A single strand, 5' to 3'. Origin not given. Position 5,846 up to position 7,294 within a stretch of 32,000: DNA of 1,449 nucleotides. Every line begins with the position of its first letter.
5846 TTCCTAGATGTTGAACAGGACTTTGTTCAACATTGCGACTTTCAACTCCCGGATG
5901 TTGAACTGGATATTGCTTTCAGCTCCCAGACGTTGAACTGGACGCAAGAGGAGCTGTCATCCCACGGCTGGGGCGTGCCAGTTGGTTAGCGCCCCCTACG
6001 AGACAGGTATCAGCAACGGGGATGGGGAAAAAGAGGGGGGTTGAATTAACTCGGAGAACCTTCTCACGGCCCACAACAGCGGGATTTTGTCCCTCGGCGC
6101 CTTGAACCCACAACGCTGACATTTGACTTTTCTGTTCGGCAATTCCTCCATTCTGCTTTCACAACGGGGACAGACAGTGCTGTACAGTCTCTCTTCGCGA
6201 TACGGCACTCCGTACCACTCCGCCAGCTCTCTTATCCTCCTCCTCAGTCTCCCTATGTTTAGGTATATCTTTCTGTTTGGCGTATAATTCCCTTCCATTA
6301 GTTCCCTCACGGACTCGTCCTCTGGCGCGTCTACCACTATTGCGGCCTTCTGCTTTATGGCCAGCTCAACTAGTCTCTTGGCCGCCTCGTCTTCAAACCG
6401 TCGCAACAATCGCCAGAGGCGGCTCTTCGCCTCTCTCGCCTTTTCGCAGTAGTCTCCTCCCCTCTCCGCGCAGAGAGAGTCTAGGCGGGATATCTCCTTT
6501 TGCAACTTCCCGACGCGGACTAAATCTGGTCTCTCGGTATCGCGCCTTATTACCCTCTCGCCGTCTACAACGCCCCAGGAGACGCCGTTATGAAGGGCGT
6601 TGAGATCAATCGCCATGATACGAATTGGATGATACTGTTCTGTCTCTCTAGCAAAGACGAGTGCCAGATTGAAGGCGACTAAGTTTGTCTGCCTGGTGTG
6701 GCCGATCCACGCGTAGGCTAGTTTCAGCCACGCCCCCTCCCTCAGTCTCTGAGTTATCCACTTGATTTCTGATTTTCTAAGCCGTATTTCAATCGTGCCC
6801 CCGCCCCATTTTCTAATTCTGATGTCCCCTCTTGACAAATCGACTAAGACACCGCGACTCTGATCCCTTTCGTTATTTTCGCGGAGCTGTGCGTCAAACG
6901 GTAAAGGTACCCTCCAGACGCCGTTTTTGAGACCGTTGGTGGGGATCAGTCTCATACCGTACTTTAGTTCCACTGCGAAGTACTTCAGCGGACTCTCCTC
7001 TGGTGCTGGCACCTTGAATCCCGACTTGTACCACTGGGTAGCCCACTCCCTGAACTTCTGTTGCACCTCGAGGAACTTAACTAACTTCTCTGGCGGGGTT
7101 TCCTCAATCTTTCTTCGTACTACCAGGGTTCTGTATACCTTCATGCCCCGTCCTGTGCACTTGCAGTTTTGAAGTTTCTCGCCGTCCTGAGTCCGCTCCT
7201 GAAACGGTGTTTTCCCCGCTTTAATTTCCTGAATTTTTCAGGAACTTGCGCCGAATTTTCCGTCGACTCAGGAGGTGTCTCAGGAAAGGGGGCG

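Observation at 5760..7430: tnpB-only element bracketed by ~130-bp inverted repeats made of GTTGAAC hairpin modules; possible outward-facing guide-RNA scaffolds at both ends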

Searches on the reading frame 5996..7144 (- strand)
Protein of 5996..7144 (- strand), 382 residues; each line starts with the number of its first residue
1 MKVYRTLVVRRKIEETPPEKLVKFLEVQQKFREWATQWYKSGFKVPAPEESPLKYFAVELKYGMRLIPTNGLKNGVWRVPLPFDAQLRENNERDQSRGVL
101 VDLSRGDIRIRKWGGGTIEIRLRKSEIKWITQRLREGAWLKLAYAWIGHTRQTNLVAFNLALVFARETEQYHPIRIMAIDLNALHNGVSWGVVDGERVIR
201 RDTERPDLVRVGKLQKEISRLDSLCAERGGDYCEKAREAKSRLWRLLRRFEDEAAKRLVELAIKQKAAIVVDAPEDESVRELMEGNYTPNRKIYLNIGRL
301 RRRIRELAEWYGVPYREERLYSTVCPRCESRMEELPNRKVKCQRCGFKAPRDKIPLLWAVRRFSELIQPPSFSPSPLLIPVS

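Call 7: search_protein_families(library=pfam, proteins=[window:5996-7144:-])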
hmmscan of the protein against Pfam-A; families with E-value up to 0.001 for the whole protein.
window:5996-7144:- (382 aa): 1 family
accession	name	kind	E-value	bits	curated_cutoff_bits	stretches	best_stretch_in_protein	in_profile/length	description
PF07282.18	Cas12f1-like_TNB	-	3e-07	30.9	26.3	1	298-352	2-53/60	Cas12f1-like, TNB domain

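Call 11: find_homologous_proteins(query=window:5996-7144:-)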
Query window:5996-7144:- (382 aa): 291 proteins with E <= 0.001 among 4708 candidates; the best 120 are listed.
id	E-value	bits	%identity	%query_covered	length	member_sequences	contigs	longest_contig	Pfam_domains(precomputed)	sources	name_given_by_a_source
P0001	2.2e-250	848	96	100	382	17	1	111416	PF07282.19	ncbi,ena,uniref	ncbi:transposase [Pyrobaculum aerophilum]|uniref:transposase n=1 Tax=Pyrobaculum aerophilum TaxID=13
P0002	1.1e-221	754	90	100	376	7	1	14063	PF07282.19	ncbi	ncbi:MAG: zinc ribbon domain-containing protein [Pyrobaculum sp.]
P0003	2.3e-185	634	73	99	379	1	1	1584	PF07282.19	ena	-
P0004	4.7e-183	626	72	99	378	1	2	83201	PF07282.19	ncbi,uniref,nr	ncbi:zinc ribbon domain-containing protein [Pyrobaculum aerophilum]|uniref:Transposase n=1 Tax=Pyrob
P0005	5.1e-175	600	65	100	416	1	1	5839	PF07282.19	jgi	jgi:putative transposase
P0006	1.1e-174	599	66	99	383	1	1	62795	PF07282.19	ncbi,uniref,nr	ncbi:RNA-guided endonuclease InsQ/TnpB family protein [Pyrobaculum aerophilum]|uniref:RNA-guided end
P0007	1.8e-173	595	66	100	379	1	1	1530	PF07282.19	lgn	-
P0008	8.0e-172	589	66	100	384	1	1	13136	PF07282.19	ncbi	-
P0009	3.2e-171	587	73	94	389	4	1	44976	PF07282.19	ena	-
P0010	9.3e-165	566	64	100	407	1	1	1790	PF07282.19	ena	-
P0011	5.4e-163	560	63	97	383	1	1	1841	PF07282.19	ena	-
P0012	5.2e-162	557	64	97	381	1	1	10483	PF07282.19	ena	-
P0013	7.2e-162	557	64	97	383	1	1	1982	PF07282.19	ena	-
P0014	6.9e-161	553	74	99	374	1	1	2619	PF07282.19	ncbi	ncbi:MAG: transposase [Thermofilaceae archaeon]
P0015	1.6e-159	549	62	97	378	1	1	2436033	PF07282.19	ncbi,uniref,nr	ncbi:Transposase-like protein [Pyrobaculum oguniense TE7]|uniref:Transposase-like protein n=1 Tax=Py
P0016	3.6e-159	548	65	99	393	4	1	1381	PF07282.19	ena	-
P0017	1.2e-158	546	60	99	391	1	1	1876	PF07282.19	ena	-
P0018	2.3e-158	545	62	99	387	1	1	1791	PF07282.19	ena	-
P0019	4.6e-158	544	61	99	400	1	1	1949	PF07282.19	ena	-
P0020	6.7e-158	544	62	95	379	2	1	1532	PF07282.19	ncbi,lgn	-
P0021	9.0e-158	543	62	99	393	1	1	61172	PF07282.19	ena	-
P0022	1.7e-157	542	64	97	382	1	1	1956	PF07282.19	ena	-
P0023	8.7e-157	540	61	99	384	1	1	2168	PF07282.19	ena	-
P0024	3.1e-156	538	62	98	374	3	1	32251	PF07282.19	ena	-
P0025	3.1e-156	538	61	97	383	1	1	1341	PF07282.19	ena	-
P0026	4.5e-156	538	62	97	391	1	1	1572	PF07282.19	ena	-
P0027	9.1e-156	537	60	100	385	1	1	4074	PF07282.19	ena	-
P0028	5.8e-155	534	64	95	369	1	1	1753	PF07282.19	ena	-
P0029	6.9e-154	530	59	99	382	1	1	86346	PF07282.19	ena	-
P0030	8.3e-154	530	60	94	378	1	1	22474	PF07282.19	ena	-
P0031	5.3e-152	524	59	99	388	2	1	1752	PF07282.19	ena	-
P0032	1.0e-148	513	59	98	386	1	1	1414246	PF07282.19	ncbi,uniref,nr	ncbi:transposase [Pyrobaculum sp. 3827-6]|uniref:RNA-guided endonuclease InsQ/TnpB family protein n=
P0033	2.2e-148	512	61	97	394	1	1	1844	PF07282.19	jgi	jgi:putative transposase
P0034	2.9e-146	505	59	99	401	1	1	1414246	PF07282.19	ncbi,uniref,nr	ncbi:zinc ribbon domain-containing protein [Pyrobaculum sp. 3827-6]|uniref:zinc ribbon domain-contai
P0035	9.4e-146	504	59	96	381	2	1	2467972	PF07282.19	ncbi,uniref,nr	ncbi:paREP12 [Pyrobaculum ferrireducens]|uniref:PaREP12 n=1 Tax=Pyrobaculum ferrireducens TaxID=1104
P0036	9.5e-143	494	59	98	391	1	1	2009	PF07282.19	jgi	jgi:putative transposase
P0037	1.6e-142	493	57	98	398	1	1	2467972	PF07282.19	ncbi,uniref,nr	ncbi:zinc ribbon domain-containing protein [Pyrobaculum ferrireducens]|uniref:PaREP12 n=1 Tax=Pyroba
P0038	2.3e-142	492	58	97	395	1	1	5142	PF07282.19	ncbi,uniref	ncbi:zinc ribbon domain-containing protein [Pyrobaculum sp.]|uniref:zinc ribbon domain-containing pr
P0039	3.3e-141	489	58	97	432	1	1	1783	PF07282.19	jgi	jgi:putative transposase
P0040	7.6e-141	487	58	97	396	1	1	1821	PF07282.19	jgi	jgi:putative transposase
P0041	4.9e-140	485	58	95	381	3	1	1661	PF07282.19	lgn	-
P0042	2.0e-139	483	56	98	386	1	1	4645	PF07282.19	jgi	jgi:putative transposase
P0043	5.3e-138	478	59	92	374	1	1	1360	PF07282.19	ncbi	ncbi:MAG: zinc ribbon domain-containing protein, partial [Pyrobaculum sp.]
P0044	6.1e-138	478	57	95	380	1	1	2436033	PF07282.19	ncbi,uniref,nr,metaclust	ncbi:Transposase-like protein [Pyrobaculum oguniense TE7]|uniref:Transposase-like protein n=1 Tax=Py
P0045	1.2e-136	474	57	95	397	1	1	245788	PF07282.19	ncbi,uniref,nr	ncbi:zinc ribbon domain-containing protein [Pyrobaculum sp. 3827-6]|uniref:zinc ribbon domain-contai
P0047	5.3e-129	448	54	100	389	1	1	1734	PF07282.19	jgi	-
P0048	2.6e-128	446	54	98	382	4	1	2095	PF07282.19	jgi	-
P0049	5.1e-127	442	61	81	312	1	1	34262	PF07282.19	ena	-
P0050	5.3e-127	442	54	97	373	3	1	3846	PF07282.19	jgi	-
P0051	4.1e-126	439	55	97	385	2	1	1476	PF07282.19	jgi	-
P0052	1.7e-125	437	54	97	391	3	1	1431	PF07282.19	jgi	-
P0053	1.2e-124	434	55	95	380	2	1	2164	PF07282.19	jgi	-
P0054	4.7e-124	432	53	98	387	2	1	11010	PF07282.19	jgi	-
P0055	2.3e-123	430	53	98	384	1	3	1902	PF07282.19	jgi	-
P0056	2.3e-123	430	54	100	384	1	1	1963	PF07282.19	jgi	-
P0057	2.8e-123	430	53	100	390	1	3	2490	PF07282.19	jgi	-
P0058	1.5e-122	427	53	98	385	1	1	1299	PF07282.19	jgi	-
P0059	1.3e-121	424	52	97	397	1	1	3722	PF07282.19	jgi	jgi:Transposase and inactivated derivatives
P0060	3.7e-121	423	53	99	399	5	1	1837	PF07282.19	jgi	-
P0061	5.1e-121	422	52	100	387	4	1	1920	PF07282.19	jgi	-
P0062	1.2e-120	421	53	96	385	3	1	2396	PF07282.19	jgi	-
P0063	3.9e-120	419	53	100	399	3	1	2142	PF07282.19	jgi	jgi:putative transposase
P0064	6.0e-120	419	50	100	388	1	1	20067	PF07282.19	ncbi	-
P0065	1.1e-119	418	52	99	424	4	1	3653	PF07282.19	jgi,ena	-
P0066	1.2e-119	418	52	98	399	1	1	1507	PF07282.19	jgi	jgi:putative transposase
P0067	2.1e-119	417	53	98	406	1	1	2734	PF07282.19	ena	-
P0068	1.7e-118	414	54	96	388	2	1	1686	PF07282.19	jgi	-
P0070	5.4e-118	412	52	100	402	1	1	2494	PF07282.19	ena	-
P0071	1.2e-117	411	52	100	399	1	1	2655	PF07282.19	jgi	jgi:putative transposase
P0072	1.7e-117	411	52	98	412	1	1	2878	PF07282.19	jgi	jgi:putative transposase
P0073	2.8e-117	410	50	99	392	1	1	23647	PF07282.19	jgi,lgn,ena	-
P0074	4.1e-117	409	52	98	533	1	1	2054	PF07282.19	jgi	-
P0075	7.3e-117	409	51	98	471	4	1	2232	PF07282.19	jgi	-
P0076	7.9e-117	408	51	100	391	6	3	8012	PF07282.19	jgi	-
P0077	1.2e-116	408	51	100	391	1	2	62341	PF07282.19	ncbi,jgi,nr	ncbi:MAG: transposase [Thermoproteus sp. CIS_19]|jgi:Transposase and inactivated derivatives|nr:MAG:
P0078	1.3e-116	408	50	97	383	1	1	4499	PF07282.19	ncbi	-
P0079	1.7e-116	407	50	99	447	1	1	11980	PF07282.19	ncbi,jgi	jgi:putative transposase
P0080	2.1e-116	407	50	100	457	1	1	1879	PF07282.19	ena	-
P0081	2.7e-116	407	51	100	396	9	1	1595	PF07282.19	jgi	jgi:putative transposase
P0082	6.3e-116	405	52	99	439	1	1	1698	PF07282.19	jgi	jgi:putative transposase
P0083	8.0e-116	405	52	96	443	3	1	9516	PF07282.19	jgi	jgi:putative transposase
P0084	8.2e-116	405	51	100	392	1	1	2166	PF07282.19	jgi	jgi:putative transposase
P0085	1.1e-115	405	51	97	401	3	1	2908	PF07282.19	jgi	jgi:putative transposase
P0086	2.8e-115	403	50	96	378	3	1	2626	PF07282.19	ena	-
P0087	3.0e-115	403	50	98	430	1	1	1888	PF07282.19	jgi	jgi:putative transposase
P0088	3.5e-115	403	53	97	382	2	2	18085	PF07282.19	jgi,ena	-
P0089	1.3e-114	401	51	100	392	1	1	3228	PF07282.19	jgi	-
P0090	1.5e-114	401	51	98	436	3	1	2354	PF07282.19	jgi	jgi:putative transposase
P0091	2.0e-114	401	49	96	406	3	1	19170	PF07282.19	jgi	jgi:putative transposase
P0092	2.2e-114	400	51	97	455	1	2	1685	PF07282.19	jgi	jgi:putative transposase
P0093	3.9e-114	400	52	100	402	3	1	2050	PF07282.19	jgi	jgi:putative transposase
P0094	4.1e-114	399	52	98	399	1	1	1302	PF07282.19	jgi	jgi:putative transposase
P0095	5.2e-114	399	51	97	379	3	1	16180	PF07282.19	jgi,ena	-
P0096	6.1e-114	399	55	87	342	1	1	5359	PF07282.19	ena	-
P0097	7.1e-114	399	51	99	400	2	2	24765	PF07282.19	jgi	-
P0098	8.1e-114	399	50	96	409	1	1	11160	PF07282.19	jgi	-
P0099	1.7e-113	397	49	99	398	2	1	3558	PF07282.19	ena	-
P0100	3.3e-113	396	53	98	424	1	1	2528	PF07282.19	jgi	jgi:putative transposase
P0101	4.1e-113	396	49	95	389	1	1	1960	PF07282.19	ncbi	-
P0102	5.1e-113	396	49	99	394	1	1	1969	PF07282.19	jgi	jgi:putative transposase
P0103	8.6e-113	395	49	99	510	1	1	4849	PF07282.19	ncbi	-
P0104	1.4e-112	394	49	95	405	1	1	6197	PF07282.19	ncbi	-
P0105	3.6e-112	393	49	99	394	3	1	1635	PF07282.19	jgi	jgi:putative transposase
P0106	4.4e-112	393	49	96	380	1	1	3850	PF07282.19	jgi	jgi:putative transposase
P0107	6.7e-112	392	49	99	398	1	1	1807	PF07282.19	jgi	jgi:putative transposase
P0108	9.8e-112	392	51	93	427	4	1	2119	PF07282.19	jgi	jgi:putative transposase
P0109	1.0e-111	392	51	97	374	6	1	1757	PF07282.19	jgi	-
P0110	1.8e-111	391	51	100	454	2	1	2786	PF07282.19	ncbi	-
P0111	1.9e-111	391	50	96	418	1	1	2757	PF07282.19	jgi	-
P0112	2.8e-111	390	50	100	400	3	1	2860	PF07282.19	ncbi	-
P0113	2.8e-111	390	50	99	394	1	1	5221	PF07282.19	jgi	jgi:putative transposase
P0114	4.9e-111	389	49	100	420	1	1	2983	PF07282.19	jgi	jgi:putative transposase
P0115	6.5e-111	389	48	96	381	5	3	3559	PF07282.19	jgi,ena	jgi:putative transposase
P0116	9.7e-111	388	48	99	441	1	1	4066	PF07282.19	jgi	jgi:putative transposase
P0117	9.9e-111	388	50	94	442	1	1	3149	PF07282.19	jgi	jgi:putative transposase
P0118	1.0e-110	388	49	96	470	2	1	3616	PF07282.19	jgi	jgi:putative transposase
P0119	1.1e-110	388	49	100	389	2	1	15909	PF07282.19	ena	-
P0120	1.2e-110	388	49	98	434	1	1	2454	PF07282.19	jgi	-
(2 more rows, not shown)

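Call 12: find_encoding_contigs(protein=window:5996-7144:-, flank=3000, max_places=10)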
Protein window:5996-7144:- (382 aa): no gene with exactly this product is on record in the collection.

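Call 13: find_encoding_contigs(protein=P0001, flank=3000, max_places=10)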
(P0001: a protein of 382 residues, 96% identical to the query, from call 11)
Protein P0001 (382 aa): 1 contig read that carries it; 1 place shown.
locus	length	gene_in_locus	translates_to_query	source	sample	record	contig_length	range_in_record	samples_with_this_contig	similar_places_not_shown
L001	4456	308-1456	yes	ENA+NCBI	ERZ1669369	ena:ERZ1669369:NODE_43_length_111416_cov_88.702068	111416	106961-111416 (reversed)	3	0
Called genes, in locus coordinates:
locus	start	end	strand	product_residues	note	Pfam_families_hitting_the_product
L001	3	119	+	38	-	?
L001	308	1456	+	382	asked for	PF07282:Cas12f1-like_TNB (weak)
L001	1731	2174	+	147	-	PF05942:PaREP1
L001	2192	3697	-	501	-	PF03853:YjeF_N, PF01256:Carb_kinase, PF02110:HK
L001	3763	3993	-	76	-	-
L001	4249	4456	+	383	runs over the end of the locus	PF00202:Aminotran_3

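Call 15: find_related_loci(query=A2, collection=genome_contigs, flank=10000)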
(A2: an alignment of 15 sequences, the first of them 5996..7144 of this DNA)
Query A2 (382 aa) in genome_contigs; peptide patterns used: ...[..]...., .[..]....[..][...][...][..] (x = any residue, [..] = any of these).
75 stretches matched a pattern; 9 encode a relative of the query (tblastn E <= 1e-3); 8 distinct loci.
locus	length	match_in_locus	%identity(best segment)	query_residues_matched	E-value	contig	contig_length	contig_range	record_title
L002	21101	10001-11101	62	4-373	2e-162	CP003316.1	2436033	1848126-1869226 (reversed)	Pyrobaculum oguniense TE7, complete genome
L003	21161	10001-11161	52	1-382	5e-116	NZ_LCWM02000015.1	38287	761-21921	Thermoproteus sp. CP80 NODE_60_length_38287_cov_143.674_ID_1683162, whole genome shotgun sequence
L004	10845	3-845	53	96-379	7e-89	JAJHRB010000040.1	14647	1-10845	MAG: Thermoproteaceae archaeon isolate Bin S10 scaffold_832_c1, whole genome shotgun sequence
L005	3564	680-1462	52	122-379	4e-81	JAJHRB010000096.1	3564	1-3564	MAG: Thermoproteaceae archaeon isolate Bin S10 scaffold_7207_c1, whole genome shotgun sequence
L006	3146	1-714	50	142-379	1e-73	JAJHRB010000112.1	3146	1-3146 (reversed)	MAG: Thermoproteaceae archaeon isolate Bin S10 scaffold_180_c2, whole genome shotgun sequence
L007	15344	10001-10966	37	55-374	2e-60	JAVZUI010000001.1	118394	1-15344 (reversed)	MAG: Pyrobaculum sp. isolate DRTY-8_201808_bins_12 DRTY-8_201808_bins_12_scaffold_1, whole genome shotgun sequence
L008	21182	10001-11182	50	2-381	3e-118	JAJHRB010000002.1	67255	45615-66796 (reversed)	MAG: Thermoproteaceae archaeon isolate Bin S10 scaffold_61_c1, whole genome shotgun sequence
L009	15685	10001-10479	51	175-347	1e-34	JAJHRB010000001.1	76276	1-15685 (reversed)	MAG: Thermoproteaceae archaeon isolate Bin S10 scaffold_35_c2, whole genome shotgun sequence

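Call 17: find_encoding_contigs(protein=P0002, flank=5000, max_places=10)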
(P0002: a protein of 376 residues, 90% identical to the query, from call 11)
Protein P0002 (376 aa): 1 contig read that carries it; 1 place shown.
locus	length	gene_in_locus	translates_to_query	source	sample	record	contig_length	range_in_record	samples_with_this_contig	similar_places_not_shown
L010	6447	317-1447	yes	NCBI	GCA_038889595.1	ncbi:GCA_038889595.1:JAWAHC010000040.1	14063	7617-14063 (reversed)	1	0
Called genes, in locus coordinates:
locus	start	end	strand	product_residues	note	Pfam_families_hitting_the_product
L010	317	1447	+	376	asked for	PF07282:Cas12f1-like_TNB (weak)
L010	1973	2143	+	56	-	-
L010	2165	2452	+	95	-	PF25212:HVO_A0114 (faint), PF01022:HTH_5 (weak), PF01047:MarR (weak)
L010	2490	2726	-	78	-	-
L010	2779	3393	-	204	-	PF00174:Oxidored_molyb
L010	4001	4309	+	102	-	-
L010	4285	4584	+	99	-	-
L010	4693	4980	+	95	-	-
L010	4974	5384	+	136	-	-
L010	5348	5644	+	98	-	-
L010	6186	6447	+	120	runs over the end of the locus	-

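Call 18: find_encoding_contigs(protein=P0004, flank=10000, max_places=10)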
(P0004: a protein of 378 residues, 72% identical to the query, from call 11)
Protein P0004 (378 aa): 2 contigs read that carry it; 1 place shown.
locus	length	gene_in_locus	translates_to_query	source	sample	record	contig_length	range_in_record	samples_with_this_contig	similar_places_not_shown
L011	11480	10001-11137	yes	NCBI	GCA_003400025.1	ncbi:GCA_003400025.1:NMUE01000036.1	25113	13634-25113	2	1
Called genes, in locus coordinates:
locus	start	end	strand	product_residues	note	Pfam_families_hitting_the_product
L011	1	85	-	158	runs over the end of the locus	PF00025:Arf (weak), PF00071:Ras, PF01926:MMR_HSR1 (weak), PF02421:FeoB_N, PF10662:PduV-EutP (faint)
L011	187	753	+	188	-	PF00924:MS_channel_2nd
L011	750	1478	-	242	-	-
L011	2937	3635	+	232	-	PF13549:ATP-grasp_5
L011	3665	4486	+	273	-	PF00248:Aldo_ket_red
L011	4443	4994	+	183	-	PF00583:Acetyltransf_1, PF13508:Acetyltransf_7, PF08445:FR47 (weak)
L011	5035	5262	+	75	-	-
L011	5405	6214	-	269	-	PF01656:CbiA, PF02374:ArsA_ATPase (faint), PF10609:ParA (weak), PF13614:AAA_31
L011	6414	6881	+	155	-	-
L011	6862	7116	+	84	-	PF14947:HTH_45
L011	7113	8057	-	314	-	-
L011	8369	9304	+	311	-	PF14520:HHH_5, PF08423:Rad51, PF06745:ATPase, PF13481:AAA_25 (weak)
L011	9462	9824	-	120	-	-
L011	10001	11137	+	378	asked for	PF07282:Cas12f1-like_TNB (weak)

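Call 19: find_encoding_contigs(protein=P0006, flank=10000, max_places=10)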
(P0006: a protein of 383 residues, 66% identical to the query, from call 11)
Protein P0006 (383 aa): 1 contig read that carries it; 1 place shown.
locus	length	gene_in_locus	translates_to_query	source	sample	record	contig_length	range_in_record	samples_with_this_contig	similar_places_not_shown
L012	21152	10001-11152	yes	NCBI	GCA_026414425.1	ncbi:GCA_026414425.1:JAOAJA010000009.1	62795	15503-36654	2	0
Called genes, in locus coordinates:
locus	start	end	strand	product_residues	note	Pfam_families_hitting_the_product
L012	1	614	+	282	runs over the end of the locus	PF01634:HisG, PF08029:HisG_C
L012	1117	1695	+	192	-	PF01712:dNK (weak), PF02223:Thymidylate_kin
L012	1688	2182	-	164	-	PF05916:Sld5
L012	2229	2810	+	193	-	PF02517:Rce1-like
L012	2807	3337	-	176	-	PF18306:LDcluster4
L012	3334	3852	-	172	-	PF00994:MoCF_biosynth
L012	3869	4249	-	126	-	-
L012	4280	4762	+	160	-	PF12689:Acid_PPase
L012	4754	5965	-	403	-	PF00206:Lyase_1, PF22304:ASLyase_C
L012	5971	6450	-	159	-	PF05942:PaREP1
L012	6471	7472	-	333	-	PF00709:Adenylsucc_synt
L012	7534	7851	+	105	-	-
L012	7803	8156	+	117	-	PF03683:UPF0175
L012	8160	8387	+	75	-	-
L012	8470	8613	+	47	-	-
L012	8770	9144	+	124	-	PF05942:PaREP1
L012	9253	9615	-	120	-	PF08960:STIV_B116-like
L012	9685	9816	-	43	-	-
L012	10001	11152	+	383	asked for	PF07282:Cas12f1-like_TNB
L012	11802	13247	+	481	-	PF01946:Thi4 (weak), PF00890:FAD_binding_2 (weak), PF01134:GIDA (faint), PF01266:DAO (weak), PF03486:HI0933_like (faint), PF07992:Pyr_redox_2, PF13738:Pyr_redox_3 (faint), PF21688:FAD-depend_C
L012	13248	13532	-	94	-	PF01503:PRA-PH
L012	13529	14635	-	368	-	PF00815:Histidinol_dh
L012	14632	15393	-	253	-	PF00977:His_biosynth, PF05690:ThiG (faint), PF00478:IMPDH (faint), PF01207:Dus (weak), PF02581:TMP-TENI (faint), PF03060:NMO (faint), PF01180:DHO_dh (faint), PF04309:G3P_antiterm (faint)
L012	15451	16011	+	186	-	PF00475:IGPD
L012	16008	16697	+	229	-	PF00977:His_biosynth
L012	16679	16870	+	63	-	-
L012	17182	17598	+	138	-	PF13650:Asp_protease_2 (weak), PF13975:gag-asp_proteas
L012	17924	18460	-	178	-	-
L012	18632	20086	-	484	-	PF01139:RtcB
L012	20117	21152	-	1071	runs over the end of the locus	-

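Call 28: find_related_loci(query=A2, collection=metagenome_contigs, flank=3000)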
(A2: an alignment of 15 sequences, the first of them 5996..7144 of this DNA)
Query A2 (382 aa) in metagenome_contigs; peptide patterns used: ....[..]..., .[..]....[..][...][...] (x = any residue, [..] = any of these).
376 stretches matched a pattern; 110 encode a relative of the query (tblastn E <= 1e-3); the best 80 are kept; 80 distinct loci.
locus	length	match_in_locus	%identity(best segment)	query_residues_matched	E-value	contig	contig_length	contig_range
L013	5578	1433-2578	95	1-382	0e+0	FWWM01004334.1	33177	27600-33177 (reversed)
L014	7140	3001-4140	66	1-381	8e-175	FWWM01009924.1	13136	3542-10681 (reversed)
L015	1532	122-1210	62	4-366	4e-166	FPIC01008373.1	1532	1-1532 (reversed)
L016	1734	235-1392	54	2-382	1e-143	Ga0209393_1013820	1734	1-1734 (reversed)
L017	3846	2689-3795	54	1-369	4e-135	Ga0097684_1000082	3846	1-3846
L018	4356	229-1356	54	1-373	5e-132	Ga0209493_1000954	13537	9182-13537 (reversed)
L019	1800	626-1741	53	1-373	1e-140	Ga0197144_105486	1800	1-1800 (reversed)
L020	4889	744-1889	53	1-379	5e-131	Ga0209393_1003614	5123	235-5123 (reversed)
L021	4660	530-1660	53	1-373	8e-130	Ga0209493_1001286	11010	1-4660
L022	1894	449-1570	53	1-373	6e-138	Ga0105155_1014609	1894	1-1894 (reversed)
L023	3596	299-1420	53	1-373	5e-132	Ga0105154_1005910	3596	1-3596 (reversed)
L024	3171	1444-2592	53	2-375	3e-133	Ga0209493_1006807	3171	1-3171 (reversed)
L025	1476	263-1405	53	1-381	2e-138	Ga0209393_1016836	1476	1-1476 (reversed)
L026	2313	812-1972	53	1-381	5e-135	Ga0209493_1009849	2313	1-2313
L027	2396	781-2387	53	1-378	4e-134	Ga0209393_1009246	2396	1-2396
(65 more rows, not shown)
